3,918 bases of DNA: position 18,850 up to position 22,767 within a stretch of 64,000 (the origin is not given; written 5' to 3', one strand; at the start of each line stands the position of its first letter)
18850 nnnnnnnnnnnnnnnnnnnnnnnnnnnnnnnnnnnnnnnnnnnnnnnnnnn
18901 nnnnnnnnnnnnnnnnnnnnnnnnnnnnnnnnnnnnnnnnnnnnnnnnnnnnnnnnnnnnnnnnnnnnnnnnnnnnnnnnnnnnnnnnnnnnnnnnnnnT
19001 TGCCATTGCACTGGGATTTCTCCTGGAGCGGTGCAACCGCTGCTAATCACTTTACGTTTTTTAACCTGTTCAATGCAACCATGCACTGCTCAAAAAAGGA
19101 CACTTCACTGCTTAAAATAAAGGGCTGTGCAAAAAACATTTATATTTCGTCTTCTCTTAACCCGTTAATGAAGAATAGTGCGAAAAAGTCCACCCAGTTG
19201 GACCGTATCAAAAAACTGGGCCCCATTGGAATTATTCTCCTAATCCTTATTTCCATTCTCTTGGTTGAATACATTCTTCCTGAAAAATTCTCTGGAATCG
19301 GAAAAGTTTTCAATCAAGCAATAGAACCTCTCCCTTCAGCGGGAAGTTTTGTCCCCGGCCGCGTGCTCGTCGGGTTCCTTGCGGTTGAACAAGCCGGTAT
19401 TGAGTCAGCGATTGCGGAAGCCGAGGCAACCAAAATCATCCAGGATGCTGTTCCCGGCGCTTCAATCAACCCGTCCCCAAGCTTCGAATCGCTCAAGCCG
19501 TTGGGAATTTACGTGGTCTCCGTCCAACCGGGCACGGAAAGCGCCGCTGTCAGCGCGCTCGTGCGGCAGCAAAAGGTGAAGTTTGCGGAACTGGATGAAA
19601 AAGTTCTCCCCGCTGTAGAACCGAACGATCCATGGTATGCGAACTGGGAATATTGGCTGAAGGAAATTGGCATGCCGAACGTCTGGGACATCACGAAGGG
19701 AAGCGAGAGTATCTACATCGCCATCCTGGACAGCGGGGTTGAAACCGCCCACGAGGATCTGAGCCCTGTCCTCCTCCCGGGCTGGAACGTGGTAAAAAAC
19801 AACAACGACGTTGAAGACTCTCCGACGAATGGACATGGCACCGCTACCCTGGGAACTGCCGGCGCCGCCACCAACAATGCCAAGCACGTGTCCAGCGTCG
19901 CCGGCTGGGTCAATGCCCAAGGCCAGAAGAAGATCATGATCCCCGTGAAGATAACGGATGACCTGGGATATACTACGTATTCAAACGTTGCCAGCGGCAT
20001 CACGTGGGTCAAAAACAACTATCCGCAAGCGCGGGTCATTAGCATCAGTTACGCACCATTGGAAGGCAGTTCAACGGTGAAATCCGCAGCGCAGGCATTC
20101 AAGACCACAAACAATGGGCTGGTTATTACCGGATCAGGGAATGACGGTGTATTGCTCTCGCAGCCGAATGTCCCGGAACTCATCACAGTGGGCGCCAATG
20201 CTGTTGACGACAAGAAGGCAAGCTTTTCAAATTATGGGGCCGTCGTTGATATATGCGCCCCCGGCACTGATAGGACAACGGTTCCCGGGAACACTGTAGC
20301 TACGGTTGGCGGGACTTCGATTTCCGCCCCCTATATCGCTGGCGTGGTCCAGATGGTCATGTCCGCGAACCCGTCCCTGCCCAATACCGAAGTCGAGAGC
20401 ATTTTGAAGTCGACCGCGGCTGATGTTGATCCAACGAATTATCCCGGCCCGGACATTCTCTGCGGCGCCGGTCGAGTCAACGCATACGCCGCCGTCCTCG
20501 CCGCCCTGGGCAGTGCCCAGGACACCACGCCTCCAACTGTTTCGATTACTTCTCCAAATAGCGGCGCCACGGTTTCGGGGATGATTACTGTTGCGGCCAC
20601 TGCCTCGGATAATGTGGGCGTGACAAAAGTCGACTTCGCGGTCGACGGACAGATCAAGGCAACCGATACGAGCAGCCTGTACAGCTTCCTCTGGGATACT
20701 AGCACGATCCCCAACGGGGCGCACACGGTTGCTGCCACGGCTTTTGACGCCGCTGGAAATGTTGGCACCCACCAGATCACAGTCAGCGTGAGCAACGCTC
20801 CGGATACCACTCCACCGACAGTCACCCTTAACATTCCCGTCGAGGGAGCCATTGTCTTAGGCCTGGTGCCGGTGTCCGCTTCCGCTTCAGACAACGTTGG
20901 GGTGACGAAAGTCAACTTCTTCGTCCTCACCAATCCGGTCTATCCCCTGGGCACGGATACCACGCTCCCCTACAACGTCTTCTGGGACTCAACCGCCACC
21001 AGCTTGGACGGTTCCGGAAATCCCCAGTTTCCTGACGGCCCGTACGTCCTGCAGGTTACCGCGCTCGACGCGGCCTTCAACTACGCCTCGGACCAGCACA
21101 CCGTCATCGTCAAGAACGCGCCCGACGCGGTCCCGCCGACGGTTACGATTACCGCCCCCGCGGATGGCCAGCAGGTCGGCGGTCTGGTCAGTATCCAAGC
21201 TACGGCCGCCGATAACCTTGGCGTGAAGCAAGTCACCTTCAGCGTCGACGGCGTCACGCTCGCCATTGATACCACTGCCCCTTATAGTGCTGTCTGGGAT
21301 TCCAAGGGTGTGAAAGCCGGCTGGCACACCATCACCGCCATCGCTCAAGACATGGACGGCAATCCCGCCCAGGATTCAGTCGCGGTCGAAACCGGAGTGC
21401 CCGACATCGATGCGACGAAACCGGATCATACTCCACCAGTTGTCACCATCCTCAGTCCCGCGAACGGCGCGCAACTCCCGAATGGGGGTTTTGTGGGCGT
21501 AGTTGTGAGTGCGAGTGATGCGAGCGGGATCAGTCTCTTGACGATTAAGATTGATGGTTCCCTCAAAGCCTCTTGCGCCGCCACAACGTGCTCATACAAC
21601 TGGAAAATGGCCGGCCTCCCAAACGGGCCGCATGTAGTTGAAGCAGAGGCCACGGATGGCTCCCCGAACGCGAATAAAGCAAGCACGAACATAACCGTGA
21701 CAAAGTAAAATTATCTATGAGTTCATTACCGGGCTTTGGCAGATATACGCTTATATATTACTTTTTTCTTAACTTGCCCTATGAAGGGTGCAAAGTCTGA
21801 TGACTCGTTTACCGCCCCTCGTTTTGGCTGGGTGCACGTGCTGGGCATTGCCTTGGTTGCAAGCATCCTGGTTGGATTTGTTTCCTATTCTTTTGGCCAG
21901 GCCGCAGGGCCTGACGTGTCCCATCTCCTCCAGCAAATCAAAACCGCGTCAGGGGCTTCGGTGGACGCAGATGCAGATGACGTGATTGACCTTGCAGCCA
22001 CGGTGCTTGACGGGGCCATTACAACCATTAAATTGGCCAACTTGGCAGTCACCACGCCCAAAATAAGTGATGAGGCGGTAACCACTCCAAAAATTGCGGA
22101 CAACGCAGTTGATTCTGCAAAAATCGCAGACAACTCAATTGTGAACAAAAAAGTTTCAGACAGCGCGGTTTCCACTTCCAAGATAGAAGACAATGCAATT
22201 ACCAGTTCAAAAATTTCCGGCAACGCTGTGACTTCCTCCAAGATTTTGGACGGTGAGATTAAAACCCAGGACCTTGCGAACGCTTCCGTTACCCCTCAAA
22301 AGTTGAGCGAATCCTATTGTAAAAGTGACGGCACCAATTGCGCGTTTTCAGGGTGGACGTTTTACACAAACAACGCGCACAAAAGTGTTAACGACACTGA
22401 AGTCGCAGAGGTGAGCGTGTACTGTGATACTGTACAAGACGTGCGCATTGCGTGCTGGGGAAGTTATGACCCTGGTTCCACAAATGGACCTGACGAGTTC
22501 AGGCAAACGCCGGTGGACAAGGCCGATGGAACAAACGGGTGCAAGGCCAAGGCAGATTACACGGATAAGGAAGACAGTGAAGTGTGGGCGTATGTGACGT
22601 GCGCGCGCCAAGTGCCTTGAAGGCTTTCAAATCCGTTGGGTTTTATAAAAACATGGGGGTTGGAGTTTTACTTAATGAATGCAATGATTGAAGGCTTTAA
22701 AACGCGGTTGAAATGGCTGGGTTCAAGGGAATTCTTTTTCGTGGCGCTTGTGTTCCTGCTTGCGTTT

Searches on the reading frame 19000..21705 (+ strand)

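Call 3: search_protein_families(library=pfam, proteins=[window:19000-21705:+], max_evalue=0.001)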
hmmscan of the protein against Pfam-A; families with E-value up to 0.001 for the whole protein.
window:19000-21705:+ (902 aa): 5 families
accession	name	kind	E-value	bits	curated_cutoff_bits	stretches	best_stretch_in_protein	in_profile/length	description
PF17957.7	Big_7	-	1.1e-64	215.4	24.1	4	713-780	1-70/70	Bacterial Ig domain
PF00082.27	Peptidase_S8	-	4.5e-28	98.8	21.8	1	237-491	3-288/288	Subtilase family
PF13750.12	Big_3_3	-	1.5e-12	47.9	27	1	561-639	3-82/157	Bacterial Ig-like domain (group 3)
PF22148.1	Fervidolysin_NPro-like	-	3.6e-07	30.9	21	1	112-198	10-80/81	Fervidolysin N-terminal prodomain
PF19077.6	Big_13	-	1.3e-05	26.1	27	0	530-597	32-100/102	Bacterial Ig-like domain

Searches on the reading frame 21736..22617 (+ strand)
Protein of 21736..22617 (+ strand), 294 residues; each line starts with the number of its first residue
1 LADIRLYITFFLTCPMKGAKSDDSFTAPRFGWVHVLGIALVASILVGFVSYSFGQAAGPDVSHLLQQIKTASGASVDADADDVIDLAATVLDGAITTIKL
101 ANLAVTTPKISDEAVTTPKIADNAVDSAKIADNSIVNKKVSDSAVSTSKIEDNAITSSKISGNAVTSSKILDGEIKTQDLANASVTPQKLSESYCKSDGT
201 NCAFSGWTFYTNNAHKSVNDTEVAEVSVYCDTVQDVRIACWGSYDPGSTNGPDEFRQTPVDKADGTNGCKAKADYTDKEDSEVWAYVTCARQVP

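Call 3: search_protein_families(library=pfam, proteins=[window:21736-22617:+], max_evalue=0.001)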
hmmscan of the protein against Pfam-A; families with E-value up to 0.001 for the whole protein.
window:21736-22617:+ (294 aa): 0 families

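Call 47: search_protein_families(library=pfam, proteins=[window:21736-22617:+], max_evalue=5)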
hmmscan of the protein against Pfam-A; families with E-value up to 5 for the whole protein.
window:21736-22617:+ (294 aa): 1 family
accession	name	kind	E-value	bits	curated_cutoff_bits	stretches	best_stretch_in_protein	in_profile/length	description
PF13599.13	Pentapeptide_4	-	0.19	12.2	38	0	134-176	32-74/78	Pentapeptide repeat region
